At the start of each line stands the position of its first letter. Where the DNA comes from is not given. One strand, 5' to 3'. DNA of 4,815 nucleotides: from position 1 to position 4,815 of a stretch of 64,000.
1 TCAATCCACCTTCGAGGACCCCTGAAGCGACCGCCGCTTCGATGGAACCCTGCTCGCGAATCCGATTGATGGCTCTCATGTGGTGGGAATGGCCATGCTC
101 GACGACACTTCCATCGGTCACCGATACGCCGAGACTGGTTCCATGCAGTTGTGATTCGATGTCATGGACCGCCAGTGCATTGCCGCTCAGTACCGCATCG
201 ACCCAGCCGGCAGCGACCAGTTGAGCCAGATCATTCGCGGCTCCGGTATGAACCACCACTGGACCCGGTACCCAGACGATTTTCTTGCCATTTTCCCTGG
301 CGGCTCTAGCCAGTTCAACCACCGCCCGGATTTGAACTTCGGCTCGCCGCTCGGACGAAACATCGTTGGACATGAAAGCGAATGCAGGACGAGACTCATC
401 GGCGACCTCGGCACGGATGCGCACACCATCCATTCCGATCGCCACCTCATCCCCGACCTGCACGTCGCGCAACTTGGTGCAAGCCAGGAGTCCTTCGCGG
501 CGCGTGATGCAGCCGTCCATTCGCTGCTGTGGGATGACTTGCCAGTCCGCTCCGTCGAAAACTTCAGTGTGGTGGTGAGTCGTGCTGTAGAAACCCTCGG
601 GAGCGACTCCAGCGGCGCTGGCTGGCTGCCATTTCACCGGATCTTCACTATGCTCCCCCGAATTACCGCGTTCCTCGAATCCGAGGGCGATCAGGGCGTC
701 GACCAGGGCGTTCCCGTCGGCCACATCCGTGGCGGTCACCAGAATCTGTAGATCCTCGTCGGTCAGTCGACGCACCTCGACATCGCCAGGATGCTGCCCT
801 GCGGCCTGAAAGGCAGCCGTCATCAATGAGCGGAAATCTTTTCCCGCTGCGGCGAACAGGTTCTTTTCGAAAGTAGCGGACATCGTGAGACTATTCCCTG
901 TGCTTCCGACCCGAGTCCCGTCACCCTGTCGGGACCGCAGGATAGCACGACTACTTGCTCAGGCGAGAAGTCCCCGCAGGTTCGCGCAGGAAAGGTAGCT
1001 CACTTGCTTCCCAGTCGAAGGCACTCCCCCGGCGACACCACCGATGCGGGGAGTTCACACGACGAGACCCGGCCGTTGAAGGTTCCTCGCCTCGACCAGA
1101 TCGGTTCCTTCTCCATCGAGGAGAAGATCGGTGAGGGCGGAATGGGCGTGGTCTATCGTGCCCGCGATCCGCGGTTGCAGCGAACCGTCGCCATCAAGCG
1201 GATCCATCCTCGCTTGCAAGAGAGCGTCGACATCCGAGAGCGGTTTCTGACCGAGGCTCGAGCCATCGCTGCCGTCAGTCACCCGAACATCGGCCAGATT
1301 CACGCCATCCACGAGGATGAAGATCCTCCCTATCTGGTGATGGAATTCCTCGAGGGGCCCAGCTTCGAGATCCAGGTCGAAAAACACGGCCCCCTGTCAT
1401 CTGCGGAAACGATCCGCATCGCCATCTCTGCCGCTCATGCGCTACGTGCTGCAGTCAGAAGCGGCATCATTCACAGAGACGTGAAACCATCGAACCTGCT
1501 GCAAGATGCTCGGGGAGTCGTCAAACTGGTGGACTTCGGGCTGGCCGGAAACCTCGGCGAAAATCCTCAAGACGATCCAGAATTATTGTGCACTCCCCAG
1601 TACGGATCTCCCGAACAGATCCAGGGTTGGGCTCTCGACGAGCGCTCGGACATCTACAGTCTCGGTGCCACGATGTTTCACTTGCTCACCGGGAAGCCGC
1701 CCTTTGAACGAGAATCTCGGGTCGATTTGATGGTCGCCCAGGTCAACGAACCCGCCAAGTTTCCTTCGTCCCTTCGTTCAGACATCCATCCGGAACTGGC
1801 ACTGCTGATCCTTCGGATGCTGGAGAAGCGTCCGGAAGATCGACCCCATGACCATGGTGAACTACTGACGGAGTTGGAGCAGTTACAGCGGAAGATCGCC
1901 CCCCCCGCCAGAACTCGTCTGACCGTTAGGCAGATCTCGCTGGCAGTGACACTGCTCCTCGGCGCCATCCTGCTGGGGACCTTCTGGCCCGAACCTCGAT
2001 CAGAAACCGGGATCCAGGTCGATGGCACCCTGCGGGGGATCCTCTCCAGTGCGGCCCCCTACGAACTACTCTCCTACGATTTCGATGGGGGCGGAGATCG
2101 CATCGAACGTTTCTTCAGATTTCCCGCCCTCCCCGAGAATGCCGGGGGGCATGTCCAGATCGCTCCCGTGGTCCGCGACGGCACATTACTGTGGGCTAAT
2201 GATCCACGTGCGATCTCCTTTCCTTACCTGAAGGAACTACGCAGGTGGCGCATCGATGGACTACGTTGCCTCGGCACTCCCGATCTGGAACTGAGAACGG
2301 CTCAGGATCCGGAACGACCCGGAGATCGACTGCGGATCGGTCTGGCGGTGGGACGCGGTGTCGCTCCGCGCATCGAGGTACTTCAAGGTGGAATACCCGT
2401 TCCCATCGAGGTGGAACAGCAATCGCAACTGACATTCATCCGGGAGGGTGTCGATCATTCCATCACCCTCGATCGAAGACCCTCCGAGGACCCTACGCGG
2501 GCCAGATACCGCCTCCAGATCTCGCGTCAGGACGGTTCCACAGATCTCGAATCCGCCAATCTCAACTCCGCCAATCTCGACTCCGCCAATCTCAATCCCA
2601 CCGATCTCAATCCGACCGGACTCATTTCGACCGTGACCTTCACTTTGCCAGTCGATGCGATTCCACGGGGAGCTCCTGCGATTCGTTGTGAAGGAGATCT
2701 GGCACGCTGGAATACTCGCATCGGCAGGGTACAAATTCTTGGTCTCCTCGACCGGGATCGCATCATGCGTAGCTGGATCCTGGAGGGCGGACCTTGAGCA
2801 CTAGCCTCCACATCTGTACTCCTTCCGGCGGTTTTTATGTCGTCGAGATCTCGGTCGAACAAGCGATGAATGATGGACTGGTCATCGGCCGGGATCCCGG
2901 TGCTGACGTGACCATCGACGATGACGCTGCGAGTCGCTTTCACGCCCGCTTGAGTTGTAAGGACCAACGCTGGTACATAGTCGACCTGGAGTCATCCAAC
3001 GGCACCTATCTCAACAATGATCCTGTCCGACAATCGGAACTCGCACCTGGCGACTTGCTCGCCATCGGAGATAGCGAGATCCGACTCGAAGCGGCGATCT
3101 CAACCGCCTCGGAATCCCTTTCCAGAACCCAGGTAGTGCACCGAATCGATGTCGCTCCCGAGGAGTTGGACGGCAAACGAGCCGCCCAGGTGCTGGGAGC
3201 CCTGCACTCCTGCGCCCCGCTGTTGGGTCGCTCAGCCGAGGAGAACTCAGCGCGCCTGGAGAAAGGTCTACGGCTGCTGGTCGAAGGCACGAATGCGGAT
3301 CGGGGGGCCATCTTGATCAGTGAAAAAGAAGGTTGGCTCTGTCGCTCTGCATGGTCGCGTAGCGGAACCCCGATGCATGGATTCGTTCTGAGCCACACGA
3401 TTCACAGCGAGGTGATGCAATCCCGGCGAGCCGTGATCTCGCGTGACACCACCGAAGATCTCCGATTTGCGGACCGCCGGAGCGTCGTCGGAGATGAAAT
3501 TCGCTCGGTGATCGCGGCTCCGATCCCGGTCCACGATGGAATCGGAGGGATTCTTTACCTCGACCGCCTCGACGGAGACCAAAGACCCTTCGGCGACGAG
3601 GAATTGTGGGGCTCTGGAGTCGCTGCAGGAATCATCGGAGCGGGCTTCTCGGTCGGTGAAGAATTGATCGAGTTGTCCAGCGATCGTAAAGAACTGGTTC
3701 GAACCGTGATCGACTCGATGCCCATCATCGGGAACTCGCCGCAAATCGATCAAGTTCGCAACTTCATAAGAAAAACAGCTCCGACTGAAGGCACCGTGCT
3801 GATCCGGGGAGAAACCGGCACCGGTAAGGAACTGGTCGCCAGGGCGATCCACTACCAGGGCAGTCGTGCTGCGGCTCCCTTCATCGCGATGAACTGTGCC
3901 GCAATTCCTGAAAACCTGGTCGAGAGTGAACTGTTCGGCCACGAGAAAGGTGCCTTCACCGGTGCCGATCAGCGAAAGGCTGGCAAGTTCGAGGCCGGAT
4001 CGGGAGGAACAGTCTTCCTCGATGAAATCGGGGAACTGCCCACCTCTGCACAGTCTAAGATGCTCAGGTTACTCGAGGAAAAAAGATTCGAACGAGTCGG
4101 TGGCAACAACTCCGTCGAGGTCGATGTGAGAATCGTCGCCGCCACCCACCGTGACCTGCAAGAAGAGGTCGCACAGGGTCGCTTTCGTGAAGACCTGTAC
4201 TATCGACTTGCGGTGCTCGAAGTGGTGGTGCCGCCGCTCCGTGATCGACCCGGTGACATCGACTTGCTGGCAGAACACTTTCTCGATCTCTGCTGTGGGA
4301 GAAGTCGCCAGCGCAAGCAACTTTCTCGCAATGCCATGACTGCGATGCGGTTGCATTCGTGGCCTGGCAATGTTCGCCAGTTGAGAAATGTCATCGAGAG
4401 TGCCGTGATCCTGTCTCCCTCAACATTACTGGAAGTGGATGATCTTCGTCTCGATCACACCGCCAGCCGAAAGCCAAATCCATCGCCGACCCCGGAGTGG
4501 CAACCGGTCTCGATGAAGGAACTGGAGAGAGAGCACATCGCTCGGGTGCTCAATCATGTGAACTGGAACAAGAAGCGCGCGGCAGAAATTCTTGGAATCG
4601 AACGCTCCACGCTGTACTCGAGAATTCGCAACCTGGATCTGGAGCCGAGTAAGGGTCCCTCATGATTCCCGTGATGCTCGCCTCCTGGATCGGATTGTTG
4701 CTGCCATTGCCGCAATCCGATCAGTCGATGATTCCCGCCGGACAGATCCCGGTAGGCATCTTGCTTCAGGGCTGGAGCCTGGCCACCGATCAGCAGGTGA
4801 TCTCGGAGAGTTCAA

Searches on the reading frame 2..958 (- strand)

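Call 97: search_protein_families(library=pfam, proteins=[window:2-958:-], max_evalue=0.01)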
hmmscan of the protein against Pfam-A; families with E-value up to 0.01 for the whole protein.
window:2-958:- (319 aa): 3 families
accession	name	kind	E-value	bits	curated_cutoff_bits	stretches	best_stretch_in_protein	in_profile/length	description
PF21570.3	ArgZ-like_C_2nd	-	4.4e-37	128.2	27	1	218-318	8-108/213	Arginine dihydrolase ArgZ-like, C-terminal, Rossmann fold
PF21571.2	ArgZ-like_C_1st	-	3.8e-16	59.3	27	1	131-209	2-83/84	Arginine dihydrolase ArgZ-like, C-terminal, first region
PF04455.17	Saccharop_dh_N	-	7.9e-05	23.5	23.5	1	71-129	48-100/100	LOR/SDH bifunctional enzyme conserved region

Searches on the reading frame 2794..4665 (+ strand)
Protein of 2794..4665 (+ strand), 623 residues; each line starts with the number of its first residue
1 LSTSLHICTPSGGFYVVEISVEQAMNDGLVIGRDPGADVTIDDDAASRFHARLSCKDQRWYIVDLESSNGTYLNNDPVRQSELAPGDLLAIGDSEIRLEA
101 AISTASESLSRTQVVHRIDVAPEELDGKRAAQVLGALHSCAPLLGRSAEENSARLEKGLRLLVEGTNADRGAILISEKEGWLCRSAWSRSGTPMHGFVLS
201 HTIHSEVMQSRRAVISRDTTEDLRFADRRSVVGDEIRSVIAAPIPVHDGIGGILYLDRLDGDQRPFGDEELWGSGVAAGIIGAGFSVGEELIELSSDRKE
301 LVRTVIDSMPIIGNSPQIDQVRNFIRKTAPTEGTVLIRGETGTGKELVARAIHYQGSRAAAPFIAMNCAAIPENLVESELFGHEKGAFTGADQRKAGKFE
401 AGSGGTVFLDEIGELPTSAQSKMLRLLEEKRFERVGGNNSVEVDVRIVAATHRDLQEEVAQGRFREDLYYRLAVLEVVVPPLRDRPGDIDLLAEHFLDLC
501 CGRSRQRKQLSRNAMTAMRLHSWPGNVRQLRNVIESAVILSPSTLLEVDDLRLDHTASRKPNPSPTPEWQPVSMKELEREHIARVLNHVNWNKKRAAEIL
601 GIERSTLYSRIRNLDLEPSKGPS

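Call 8: search_protein_families(library=pfam, proteins=[window:2794-4665:+], max_evalue=0.001)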
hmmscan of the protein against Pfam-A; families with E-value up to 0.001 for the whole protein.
window:2794-4665:+ (623 aa): 10 families
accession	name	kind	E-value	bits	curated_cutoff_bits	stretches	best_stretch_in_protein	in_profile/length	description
PF00158.32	Sigma54_activat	-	2.8e-72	242.3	20.2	1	311-477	1-167/168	Sigma-54 interaction domain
PF25601.1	AAA_lid_14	-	4.1e-22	78.2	27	1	483-562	1-81/87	AAA+ ATPase lid domain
PF14532.12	Sigma54_activ_2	-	6.2e-21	75.5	25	1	312-482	1-138/138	Sigma-54 interaction domain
PF00498.31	FHA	-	2.1e-18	66.9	20.7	1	30-92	2-67/67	FHA domain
PF16697.10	Yop-YscD_cpl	-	8.9e-14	52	33.2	1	27-100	17-92/94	Inner membrane component of T3SS, cytoplasmic domain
PF02954.25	HTH_8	-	1.7e-12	47.3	22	1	574-612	2-40/42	Bacterial regulatory protein, Fis family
PF07728.20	AAA_5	-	1.7e-08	35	22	1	335-453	2-123/139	AAA domain (dynein-related subfamily)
PF01590.32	GAF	-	7e-08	33.5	22.4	1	155-271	6-119/133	GAF domain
PF00004.35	AAA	-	0.00016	22.6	21.2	1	335-469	1-128/131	ATPase family associated with various cellular activities (AAA)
PF13191.12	AAA_16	-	0.00049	21.1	32.6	0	312-371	3-63/167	AAA ATPase domain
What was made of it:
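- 2794..4665 (+): Sigma-54 enhancer-binding protein with FHA, GAF, AAA+ and HTH_8 domains. Pfam Sigma54_activat 2.8e-72, FHA 2.1e-18, GAF, HTH_8 (call 8).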

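Call 74: search_protein_families(library=ncbifam, proteins=[window:2794-4665:+], max_evalue=0.01)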
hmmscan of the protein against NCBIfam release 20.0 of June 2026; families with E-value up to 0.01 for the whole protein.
window:2794-4665:+ (623 aa): 35 families (the best 25 are shown)
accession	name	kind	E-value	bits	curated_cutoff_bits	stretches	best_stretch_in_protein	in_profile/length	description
TIGR01817.1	nifA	equivalog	1.7e-112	376.9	528.85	1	142-582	12-469/534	nif-specific transcriptional activator NifA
TIGR02915.1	PEP_resp_reg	equivalog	5.5e-105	351.8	502.6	1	291-616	119-444/445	PEP-CTERM-box response regulator transcription factor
TIGR01818.1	ntrC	equivalog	2.6e-101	339.7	558.6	1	305-560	130-386/463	nitrogen regulation protein NR(I)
NF041552.1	TF_PrdR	equivalog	3.6e-100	336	795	1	309-613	267-575/577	sigma-54 dependent transcriptional regulator PrdR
NF008469.0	PRK11361.1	equivalog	1.1e-99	334.2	714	1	306-619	140-459/461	acetoacetate metabolism transcriptional regulator AtoC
NF003451.0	PRK05022.1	equivalog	2.4e-97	326.8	476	1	299-616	180-510/512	nitric oxide reductase transcriptional regulator NorR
NF038308.1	RNA_repair_RtcR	equivalog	1.8e-92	310.9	650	1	306-608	177-505/530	RNA repair transcriptional activator RtcR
TIGR02329.1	propionate_PrpR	equivalog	9.6e-92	308.3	499.2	1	301-612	204-525/526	propionate catabolism operon regulatory protein PrpR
NF050807.1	TransRegFlbDCaul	equivalog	1.4e-91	307.6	750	1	307-613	116-437/454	sigma-54-dependent transcriptional regulator FlbD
NF011953.0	PRK15424.1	equivalog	9e-90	301.8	703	1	299-613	209-533/538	propionate catabolism operon regulatory protein PrpR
NF007689.0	PRK10365.1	equivalog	4.4e-86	289.4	760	1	308-611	138-439/441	sigma-54-dependent response regulator transcription factor ZraR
NF051870.1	NAssimRespRegNtrX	equivalog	9.5e-86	288.4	600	1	293-614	123-450/452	nitrogen assimilation response regulator NtrX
TIGR02974.1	phageshock_pspF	equivalog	4.2e-84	282.6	443.55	1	311-561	1-253/336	phage shock protein operon transcriptional activator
NF011958.0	PRK15429.1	equivalog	4.3e-82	276.8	830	1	310-617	380-687/692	formate hydrogenlyase transcriptional activator FlhA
NF008176.1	PRK10923.1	equivalog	1.9e-81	274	620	1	308-562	137-392/469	nitrogen regulation protein NR(I)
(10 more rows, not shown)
